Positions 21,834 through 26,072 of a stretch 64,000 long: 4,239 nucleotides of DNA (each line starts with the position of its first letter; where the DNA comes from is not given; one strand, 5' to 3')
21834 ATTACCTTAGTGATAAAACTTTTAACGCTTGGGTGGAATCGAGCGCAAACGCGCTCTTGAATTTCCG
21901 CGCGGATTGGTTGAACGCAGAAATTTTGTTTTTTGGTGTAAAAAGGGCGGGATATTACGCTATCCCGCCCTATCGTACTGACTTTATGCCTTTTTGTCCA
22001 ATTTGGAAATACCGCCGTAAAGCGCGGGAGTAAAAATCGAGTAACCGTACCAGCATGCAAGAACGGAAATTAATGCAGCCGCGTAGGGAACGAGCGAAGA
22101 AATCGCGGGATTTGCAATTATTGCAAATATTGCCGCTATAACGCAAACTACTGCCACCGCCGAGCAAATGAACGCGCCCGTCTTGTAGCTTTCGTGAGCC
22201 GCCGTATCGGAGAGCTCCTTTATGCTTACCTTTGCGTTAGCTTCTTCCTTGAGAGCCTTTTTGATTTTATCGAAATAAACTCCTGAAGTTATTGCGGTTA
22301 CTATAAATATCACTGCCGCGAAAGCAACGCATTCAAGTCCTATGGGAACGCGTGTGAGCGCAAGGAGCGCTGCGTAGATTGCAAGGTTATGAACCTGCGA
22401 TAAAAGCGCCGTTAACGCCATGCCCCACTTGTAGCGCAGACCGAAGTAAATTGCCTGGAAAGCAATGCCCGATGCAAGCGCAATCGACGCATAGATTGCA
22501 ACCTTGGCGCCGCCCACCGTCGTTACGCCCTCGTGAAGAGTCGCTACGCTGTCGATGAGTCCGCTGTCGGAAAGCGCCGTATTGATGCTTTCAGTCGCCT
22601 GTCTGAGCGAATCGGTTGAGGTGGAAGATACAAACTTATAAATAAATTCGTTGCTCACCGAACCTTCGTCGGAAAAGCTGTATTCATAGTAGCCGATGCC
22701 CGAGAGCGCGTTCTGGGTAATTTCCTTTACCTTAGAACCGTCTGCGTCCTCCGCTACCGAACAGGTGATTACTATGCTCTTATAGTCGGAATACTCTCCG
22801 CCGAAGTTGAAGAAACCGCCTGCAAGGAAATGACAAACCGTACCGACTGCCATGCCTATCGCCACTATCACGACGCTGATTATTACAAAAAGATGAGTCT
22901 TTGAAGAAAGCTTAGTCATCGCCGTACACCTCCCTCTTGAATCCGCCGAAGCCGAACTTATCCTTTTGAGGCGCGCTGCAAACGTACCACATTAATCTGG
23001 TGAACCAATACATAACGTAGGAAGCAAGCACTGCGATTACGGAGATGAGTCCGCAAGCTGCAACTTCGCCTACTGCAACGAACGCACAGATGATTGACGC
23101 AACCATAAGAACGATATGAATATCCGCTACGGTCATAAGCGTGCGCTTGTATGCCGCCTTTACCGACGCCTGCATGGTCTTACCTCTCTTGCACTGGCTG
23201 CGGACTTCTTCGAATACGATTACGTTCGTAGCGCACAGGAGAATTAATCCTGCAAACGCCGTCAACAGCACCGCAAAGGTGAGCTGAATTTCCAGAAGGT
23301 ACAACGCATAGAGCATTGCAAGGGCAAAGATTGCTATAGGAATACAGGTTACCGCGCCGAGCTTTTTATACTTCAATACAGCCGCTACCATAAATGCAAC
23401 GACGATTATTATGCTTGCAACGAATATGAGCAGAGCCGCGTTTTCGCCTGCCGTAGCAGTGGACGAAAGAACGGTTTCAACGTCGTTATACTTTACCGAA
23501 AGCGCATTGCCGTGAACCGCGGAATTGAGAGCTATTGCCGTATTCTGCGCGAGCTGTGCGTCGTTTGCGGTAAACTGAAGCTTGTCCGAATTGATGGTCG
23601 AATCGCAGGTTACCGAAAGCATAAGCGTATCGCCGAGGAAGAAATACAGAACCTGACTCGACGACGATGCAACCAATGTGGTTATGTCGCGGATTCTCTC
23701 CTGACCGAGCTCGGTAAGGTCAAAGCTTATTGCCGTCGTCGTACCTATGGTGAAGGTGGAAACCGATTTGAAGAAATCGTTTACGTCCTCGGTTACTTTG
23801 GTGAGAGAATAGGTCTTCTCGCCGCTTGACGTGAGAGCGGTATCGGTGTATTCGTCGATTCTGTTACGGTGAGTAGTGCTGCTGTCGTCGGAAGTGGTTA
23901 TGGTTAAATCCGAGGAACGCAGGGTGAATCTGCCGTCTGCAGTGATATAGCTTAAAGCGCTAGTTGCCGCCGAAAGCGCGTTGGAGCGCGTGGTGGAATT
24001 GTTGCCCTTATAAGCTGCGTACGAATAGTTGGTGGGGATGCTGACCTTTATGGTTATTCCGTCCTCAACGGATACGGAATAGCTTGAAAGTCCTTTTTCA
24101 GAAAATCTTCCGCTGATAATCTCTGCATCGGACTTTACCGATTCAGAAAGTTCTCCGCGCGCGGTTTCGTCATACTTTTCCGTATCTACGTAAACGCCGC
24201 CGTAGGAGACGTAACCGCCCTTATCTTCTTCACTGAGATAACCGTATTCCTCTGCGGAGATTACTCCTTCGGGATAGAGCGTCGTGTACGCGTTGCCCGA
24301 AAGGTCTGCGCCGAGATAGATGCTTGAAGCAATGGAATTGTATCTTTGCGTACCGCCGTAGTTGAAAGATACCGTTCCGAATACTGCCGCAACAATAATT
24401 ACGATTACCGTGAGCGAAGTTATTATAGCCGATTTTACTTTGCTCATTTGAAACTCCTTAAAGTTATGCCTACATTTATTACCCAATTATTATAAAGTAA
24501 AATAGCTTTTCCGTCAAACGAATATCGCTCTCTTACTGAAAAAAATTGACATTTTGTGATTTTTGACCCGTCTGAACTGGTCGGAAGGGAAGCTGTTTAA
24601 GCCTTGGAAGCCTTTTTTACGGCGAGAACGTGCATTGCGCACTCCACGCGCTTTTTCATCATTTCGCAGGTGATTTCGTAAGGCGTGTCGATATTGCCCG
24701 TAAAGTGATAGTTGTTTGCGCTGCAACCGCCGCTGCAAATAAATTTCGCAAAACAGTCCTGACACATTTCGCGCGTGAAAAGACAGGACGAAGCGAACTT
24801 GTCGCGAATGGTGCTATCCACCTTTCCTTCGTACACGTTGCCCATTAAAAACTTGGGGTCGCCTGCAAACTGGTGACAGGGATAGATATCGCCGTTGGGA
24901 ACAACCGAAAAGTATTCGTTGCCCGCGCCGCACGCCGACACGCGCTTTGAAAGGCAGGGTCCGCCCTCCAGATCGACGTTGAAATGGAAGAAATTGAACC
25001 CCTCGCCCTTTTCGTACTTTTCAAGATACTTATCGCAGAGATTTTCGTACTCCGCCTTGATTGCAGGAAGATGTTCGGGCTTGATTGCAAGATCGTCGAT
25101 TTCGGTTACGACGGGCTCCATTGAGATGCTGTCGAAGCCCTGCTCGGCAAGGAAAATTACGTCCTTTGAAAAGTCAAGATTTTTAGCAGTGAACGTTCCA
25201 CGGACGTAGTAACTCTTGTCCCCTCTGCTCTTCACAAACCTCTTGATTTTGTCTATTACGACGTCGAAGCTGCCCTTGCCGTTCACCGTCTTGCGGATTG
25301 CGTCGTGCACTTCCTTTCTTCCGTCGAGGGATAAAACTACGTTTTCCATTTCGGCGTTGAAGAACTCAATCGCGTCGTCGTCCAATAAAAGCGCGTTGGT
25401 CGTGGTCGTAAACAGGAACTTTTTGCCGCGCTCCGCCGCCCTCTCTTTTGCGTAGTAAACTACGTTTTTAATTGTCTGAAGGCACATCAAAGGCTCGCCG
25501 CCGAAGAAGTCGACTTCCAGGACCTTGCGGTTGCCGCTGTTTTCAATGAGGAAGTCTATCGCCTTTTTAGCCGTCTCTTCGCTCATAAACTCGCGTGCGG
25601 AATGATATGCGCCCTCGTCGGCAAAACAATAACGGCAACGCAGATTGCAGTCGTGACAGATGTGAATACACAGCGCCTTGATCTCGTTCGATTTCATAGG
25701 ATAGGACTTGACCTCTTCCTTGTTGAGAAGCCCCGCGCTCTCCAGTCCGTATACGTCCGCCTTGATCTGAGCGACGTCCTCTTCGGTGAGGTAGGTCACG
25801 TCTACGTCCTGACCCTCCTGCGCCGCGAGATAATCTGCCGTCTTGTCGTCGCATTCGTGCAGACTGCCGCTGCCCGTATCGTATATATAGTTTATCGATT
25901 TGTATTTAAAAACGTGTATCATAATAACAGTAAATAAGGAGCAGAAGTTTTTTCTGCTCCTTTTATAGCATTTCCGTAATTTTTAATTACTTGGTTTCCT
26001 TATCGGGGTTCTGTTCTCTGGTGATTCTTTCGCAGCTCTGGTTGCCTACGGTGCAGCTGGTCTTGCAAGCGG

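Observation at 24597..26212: Unannotated 52-aa SCIFF precursor with its radical-SAM/SPASM maturase, own promoter and an inter-genic hairpin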

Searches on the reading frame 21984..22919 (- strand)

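Call 3: search_protein_families(library=ncbifam, proteins=[window:21984-22919:-], max_evalue=0.01)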
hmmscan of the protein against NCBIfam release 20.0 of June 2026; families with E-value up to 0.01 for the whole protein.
window:21984-22919:- (311 aa): 11 families
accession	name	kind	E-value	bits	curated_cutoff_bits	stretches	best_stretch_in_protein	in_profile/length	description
NF046001.1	SecDF_plasm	equivalog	1.2e-18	66.6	500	1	8-297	544-839/878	protein translocase subunit SecDF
TIGR00966.2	transloc_SecF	equivalog_domain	2.5e-12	46.9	160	1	5-262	4-241/279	protein translocase subunit SecF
NF009581.0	PRK13024.1-1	equivalog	2.4e-10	39.2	1058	1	6-291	453-716/752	protein translocase subunit SecDF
NF009583.0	PRK13024.1-3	subfamily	7.1e-09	34.2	721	1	16-272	466-703/755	protein translocase subunit SecDF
NF009584.0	PRK13024.1-4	equivalog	9.3e-09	34.2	1171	1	9-296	458-722/759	protein translocase subunit SecDF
NF009582.0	PRK13024.1-2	equivalog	8.3e-08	30.6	723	1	89-291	613-811/859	protein translocase subunit SecDF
TIGR00916.1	2A0604s01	subfamily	1.8e-07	31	148.6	1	101-262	47-208/231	SecD/SecF family protein translocase subunit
NF037998.2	RND_1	equivalog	0.00019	19.2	400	1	138-227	955-1042/1237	protein translocase SecDF, variant type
NF009580.0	PRK13023.1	equivalog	0.0003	19.1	1153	1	155-230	608-683/775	protein translocase subunit SecDF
NF011315.0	PRK14726.1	equivalog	0.0019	16.4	1249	1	102-248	636-776/855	protein translocase subunit SecDF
NF009540.0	PRK12911.1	equivalog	0.0042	14.4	1878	1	131-226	1223-1323/1403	bifunctional preprotein translocase subunit SecD/SecF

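Call 4: search_protein_families(library=pfam, proteins=[window:21984-22919:-], max_evalue=0.01)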
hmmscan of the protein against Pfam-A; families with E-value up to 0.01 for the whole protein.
window:21984-22919:- (311 aa): 1 family
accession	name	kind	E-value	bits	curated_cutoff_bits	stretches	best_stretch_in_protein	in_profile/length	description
PF02355.23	SecD_SecF_C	-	3.6e-08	33.5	20.5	1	132-276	21-160/189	Protein export membrane protein SecD/SecF, C-terminal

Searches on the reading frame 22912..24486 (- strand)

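Call 3: search_protein_families(library=ncbifam, proteins=[window:22912-24486:-], max_evalue=0.01)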
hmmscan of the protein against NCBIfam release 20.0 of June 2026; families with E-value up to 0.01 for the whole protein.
window:22912-24486:- (524 aa): 16 families
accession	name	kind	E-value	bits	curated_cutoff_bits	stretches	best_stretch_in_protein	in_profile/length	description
TIGR01129.1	secD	equivalog_domain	2.2e-22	79.8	244.4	1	107-499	28-396/397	protein translocase subunit SecD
NF046001.1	SecDF_plasm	equivalog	2.9e-22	78.6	500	1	299-501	301-501/878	protein translocase subunit SecDF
NF009583.0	PRK13024.1-3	subfamily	2.9e-19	68.6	721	1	20-492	5-419/755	protein translocase subunit SecDF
NF011315.0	PRK14726.1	equivalog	1.2e-11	43.5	1249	1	249-501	276-525/855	protein translocase subunit SecDF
TIGR00916.1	2A0604s01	subfamily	2.6e-11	43.6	148.6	1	290-490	30-227/231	SecD/SecF family protein translocase subunit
NF009580.0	PRK13023.1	equivalog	5.8e-11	41.3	1153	1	181-499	132-443/775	protein translocase subunit SecDF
NF009584.0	PRK13024.1-4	equivalog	1.4e-10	40.2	1171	1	293-519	201-430/759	protein translocase subunit SecDF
NF009582.0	PRK13024.1-2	equivalog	5e-10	38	723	1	327-500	318-484/859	protein translocase subunit SecDF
NF009581.0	PRK13024.1-1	equivalog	8.5e-10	37.4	1058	1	310-499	217-406/752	protein translocase subunit SecDF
NF009585.0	PRK13024.1-5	equivalog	9.1e-10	37.2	1037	1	345-504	491-648/993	protein translocase subunit SecDF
NF045752.1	MPN396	equivalog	9.3e-08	30.4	1100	1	314-493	462-644/969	MPN396 family protein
NF037998.2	RND_1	equivalog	1.1e-07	30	400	1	281-500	376-595/1237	protein translocase SecDF, variant type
NF009545.0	PRK12933.1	equivalog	2e-06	26.6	728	1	359-489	450-578/604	protein translocase subunit SecD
NF009540.0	PRK12911.1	equivalog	1.2e-05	22.8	1878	1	356-497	912-1054/1403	bifunctional preprotein translocase subunit SecD/SecF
NF006215.0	PRK08343.1-1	equivalog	0.0035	16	666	1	220-487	235-500/522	preprotein translocase subunit SecD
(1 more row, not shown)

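Call 4: search_protein_families(library=pfam, proteins=[window:22912-24486:-], max_evalue=0.01)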
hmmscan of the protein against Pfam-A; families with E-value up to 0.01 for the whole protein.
window:22912-24486:- (524 aa): 0 families

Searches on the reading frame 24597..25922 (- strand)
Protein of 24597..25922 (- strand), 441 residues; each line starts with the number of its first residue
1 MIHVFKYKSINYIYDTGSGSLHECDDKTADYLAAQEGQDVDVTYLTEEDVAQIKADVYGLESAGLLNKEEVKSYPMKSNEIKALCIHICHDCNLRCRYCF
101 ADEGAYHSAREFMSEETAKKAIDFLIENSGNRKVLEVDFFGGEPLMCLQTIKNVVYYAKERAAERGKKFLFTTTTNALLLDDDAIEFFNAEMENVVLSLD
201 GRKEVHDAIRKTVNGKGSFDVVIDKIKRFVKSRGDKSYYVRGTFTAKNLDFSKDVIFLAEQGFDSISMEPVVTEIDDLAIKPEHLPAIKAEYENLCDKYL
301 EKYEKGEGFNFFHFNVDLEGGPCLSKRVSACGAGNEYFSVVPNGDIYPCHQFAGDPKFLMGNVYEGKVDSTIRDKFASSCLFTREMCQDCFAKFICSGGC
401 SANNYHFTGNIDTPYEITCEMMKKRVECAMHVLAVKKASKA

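Call 3: search_protein_families(library=ncbifam, proteins=[window:24597-25922:-], max_evalue=0.01)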
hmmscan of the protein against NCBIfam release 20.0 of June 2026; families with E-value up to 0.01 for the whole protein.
window:24597-25922:- (441 aa): 83 families (the best 25 are shown)
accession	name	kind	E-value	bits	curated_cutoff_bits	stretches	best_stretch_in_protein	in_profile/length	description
TIGR03974.1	rSAM_six_Cys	equivalog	1e-170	568.5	425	1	2-432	1-448/451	thioether cross-link-forming SCIFF peptide maturase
NF040492.1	not_ScfB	exception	3.7e-145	484.2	855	1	2-431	4-446/450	ScfB-related radical SAM/SPASM orphan maturase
TIGR04064.1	rSAM_nif11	equivalog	9.7e-84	281.7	518.7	1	3-433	5-433/459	nif11-like peptide radical SAM maturase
NF047865.1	rSAM_PapB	equivalog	1.7e-82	277.3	340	1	81-414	2-330/330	PapB family radical SAM/SPASM ranthipeptide maturase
TIGR03906.1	quino_hemo_SAM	equivalog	1.4e-70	238.3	453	1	2-432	3-446/467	quinohemoprotein amine dehydrogenase maturation protein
TIGR04068.1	rSAM_ocin_clost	equivalog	3.9e-50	171.1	500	1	1-231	1-234/462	Cys-rich peptide radical SAM maturase CcpM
NF041298.1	rSAM_mat_DynA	equivalog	8.9e-39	133.4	450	1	87-424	6-344/356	dynobactin maturation radical SAM/SPASM protein DynA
TIGR04280.1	geopep_mat_rSAM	hypoth_equivalog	4.2e-38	131.4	400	1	78-413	81-405/428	geopeptide radical SAM maturase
TIGR04163.1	rSAM_cobopep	equivalog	1.9e-36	125.8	375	1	80-439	62-425/428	peptide-modifying radical SAM enzyme CbpB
TIGR03942.1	sulfatase_rSAM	equivalog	1e-35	123.5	349.45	1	89-423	8-347/363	anaerobic sulfatase maturase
NF038107.1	rSAM_NF038107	equivalog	2.9e-35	121.9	600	1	80-413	83-413/444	Cys-every-fifth radical SAM/SPASM peptide maturase CefB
TIGR03978.1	rSAM_paired_1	equivalog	6.1e-34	117.6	370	1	68-434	68-452/466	His-Xaa-Ser system radical SAM maturase HxsB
TIGR04115.1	rSAM_Cxxx_rpt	equivalog_domain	9.3e-34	117.5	350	1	82-428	2-355/359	radical SAM peptide maturase, CXXX-repeat target family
NF035951.1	rSAM_RumMC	equivalog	1.1e-32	113.5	720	1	4-268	19-298/510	RumMC family radical SAM sactipeptide maturase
NF038170.1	lachnocin_rSAM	equivalog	1.8e-30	106.2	550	1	4-233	6-227/440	lachnocin radical SAM maturase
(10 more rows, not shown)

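Call 4: search_protein_families(library=pfam, proteins=[window:24597-25922:-], max_evalue=0.01)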
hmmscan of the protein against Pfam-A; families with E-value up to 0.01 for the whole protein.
window:24597-25922:- (441 aa): 3 families
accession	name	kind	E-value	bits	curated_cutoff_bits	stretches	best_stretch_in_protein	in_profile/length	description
PF04055.27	Radical_SAM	-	1e-15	58.7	29.5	1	88-234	3-141/166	Radical SAM superfamily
PF13353.11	Fer4_12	-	2.8e-12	47.6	22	1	85-217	8-130/137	4Fe-4S single cluster domain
PF13186.11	SPASM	-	5e-05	23.9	21.5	1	331-390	1-66/67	Iron-sulfur cluster-binding domain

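Call 11: find_related_loci(query=window:24597-25922:-, collection=genome_contigs, flank=4500)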
Query window:24597-25922:- (441 aa) in genome_contigs; peptide patterns used: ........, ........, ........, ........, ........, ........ (x = any residue, [..] = any of these).
548 stretches matched a pattern; 466 encode a relative of the query (tblastn E <= 1e-3); the best 80 are kept; 80 distinct loci.
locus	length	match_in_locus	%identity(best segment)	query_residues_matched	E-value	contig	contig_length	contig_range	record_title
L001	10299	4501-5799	93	1-433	0e+0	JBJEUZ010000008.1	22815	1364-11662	MAG: Candidatus Coproplasma sp. isolate LOHA43_bin.043 NODE_1112_length_22815_cov_6.019859, whole genome shotgun sequenc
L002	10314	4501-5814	85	1-438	0e+0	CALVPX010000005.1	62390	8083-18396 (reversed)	MAG: uncultured Clostridia bacterium isolate BRZ_BT__bin29 genome assembly, contig: BRZ_BT__NODE_482_length_62390_cov_8.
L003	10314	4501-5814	85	1-438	0e+0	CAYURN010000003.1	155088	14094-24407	MAG TPA_asm: uncultured Clostridia bacterium isolate SRP141132_co4_218 genome assembly, contig: NODE_20_length_155088_co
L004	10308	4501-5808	86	1-438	0e+0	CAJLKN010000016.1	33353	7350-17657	MAG TPA_asm: uncultured Clostridiales bacterium isolate ERR321597-bin.26 genome assembly, contig: NODE_998_length_33353_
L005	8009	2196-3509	84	1-438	0e+0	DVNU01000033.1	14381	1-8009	MAG TPA_asm: Candidatus Coproplasma excrementipullorum isolate 10570 CHK98__C144259_L14381_ERR2241824, whole genome shot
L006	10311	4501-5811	84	1-437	0e+0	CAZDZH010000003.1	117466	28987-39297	MAG TPA_asm: uncultured Clostridia bacterium isolate binchicken_co370_260 genome assembly, contig: NODE_211_length_11746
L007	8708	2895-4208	83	1-438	0e+0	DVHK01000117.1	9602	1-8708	MAG TPA_asm: Candidatus Coproplasma avicola isolate ChiW16-3235 ChiW16__C126188_L9602_SRR5519003, whole genome shotgun s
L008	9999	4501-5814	82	1-438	0e+0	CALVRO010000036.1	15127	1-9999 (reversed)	MAG: uncultured Clostridia bacterium isolate BRZ_BE__bin69 genome assembly, contig: BRZ_BE__NODE_2621_length_15127_cov_6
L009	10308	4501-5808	83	1-438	0e+0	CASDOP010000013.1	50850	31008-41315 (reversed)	uncultured Clostridia bacterium isolate A40_L2_322322_idba_bin.68 genome assembly, contig: A40_L2_322322_idba_bin.68.fa_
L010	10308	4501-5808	83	1-438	0e+0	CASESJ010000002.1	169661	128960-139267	uncultured Clostridia bacterium isolate O4_L1_380380_idba_bin.129 genome assembly, contig: O4_L1_380380_idba_bin.129.fa_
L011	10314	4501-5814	82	1-438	0e+0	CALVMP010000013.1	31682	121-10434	MAG: uncultured Clostridia bacterium isolate BRZ_KH__bin127 genome assembly, contig: BRZ_KH__NODE_2119_length_31682_cov_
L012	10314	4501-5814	81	1-438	0e+0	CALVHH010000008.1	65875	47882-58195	MAG: uncultured Clostridia bacterium isolate BRZ_A__bin90 genome assembly, contig: BRZ_A__NODE_569_length_65875_cov_7.81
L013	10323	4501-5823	80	1-441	0e+0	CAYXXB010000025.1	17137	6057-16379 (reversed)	MAG TPA_asm: uncultured Clostridia bacterium isolate SRP199465_co2_56 genome assembly, contig: NODE_9926_length_17137_co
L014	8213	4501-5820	81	1-440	0e+0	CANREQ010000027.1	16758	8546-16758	MAG: uncultured Clostridia bacterium isolate Lapin-024__bin72 genome assembly, contig: Lapin-024__NODE_4379_length_16758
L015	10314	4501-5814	80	1-438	0e+0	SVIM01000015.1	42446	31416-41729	MAG: Clostridiales bacterium isolate SIG409 NODE_20078_length_42446_cov_1.885276, whole genome shotgun sequence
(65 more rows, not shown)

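Call 12: search_solved_structures(query=window:24597-25922:-, max_evalue=1e-10, show_alignments=1)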
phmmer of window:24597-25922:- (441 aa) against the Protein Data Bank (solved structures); distinct sequences matched with E-value up to 1e-10: 5.
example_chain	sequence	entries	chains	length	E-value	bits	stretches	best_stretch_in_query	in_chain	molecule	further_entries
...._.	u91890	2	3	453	3.7e-135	454.4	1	1-434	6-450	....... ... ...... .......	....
8vpo_A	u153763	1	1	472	1.6e-12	50.3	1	78-423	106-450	Radical SAM core domain-containing protein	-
9gm3_A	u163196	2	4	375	6.2e-12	48.4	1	81-228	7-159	ChlB radical SAM domain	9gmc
4k37_A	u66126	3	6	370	1.2e-11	47.4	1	90-401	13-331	Anaerobic sulfatase-maturating enzyme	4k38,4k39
4k36_A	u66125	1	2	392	1.5e-11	47.1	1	90-401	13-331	Anaerobic sulfatase-maturating enzyme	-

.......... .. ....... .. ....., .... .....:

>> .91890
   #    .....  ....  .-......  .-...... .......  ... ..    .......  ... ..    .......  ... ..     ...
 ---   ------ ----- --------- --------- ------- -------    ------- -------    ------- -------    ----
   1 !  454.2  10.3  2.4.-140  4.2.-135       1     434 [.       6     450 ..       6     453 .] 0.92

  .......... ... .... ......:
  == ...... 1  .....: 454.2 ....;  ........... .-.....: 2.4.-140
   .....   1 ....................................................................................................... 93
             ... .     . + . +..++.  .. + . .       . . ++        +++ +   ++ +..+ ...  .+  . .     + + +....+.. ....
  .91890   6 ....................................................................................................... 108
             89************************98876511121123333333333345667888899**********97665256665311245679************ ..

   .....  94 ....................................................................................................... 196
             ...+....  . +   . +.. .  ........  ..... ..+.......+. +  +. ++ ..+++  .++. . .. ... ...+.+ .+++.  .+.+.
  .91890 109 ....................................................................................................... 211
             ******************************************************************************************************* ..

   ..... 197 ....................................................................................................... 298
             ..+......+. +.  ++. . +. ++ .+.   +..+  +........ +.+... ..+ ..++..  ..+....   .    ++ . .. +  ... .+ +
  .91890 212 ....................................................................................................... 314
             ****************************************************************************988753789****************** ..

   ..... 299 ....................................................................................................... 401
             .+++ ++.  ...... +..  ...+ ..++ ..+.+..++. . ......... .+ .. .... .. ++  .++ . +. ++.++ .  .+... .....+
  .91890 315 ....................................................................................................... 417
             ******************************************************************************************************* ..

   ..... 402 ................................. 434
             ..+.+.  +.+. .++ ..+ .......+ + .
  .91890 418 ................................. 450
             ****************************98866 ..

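Call 26: list_cluster_members(proteins=[window:25990-26145:-, window:24600-25922:-])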
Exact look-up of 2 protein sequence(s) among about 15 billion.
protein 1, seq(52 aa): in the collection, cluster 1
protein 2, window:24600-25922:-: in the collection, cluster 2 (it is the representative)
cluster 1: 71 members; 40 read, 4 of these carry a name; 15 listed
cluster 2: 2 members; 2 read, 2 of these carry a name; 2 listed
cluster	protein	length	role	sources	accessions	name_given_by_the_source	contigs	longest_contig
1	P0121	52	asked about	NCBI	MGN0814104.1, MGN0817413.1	MAG: six-cysteine ranthipeptide SCIFF [Candidatus Coproplasma sp.]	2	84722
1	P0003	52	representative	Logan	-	-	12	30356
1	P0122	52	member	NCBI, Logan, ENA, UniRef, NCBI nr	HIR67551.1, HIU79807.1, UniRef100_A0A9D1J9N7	MAG TPA: six-cysteine ranthipeptide SCIFF [Candidatus Coproplasma avicola] | Six-cysteine ranthipeptide SCIFF n=1 Tax=Candidatus Coproplasma avicola TaxID=2840744 ... | six-cysteine ranthipeptide SCIFF [Candidatus Coproplasma avicola]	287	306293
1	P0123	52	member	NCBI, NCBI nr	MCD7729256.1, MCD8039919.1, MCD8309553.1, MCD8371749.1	MAG: six-cysteine ranthipeptide SCIFF [Clostridia bacterium] | six-cysteine ranthipeptide SCIFF [Clostridia bacterium]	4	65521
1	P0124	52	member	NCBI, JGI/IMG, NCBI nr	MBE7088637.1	MAG: six-cysteine peptide SCIFF [Clostridiales bacterium] | six-cysteine peptide SCIFF [Clostridiales bacterium]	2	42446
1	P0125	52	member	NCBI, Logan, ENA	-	-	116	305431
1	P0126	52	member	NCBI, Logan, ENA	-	-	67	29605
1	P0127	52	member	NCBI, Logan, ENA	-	-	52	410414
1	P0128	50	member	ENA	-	-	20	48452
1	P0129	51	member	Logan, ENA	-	-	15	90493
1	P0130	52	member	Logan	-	-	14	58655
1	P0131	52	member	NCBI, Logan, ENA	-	-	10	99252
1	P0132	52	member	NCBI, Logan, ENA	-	-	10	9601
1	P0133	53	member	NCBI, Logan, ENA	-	-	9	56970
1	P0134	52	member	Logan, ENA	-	-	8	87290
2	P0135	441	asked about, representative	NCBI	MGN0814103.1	MAG: thioether cross-link-forming SCIFF peptide maturase [Candidatus Coproplasma sp.]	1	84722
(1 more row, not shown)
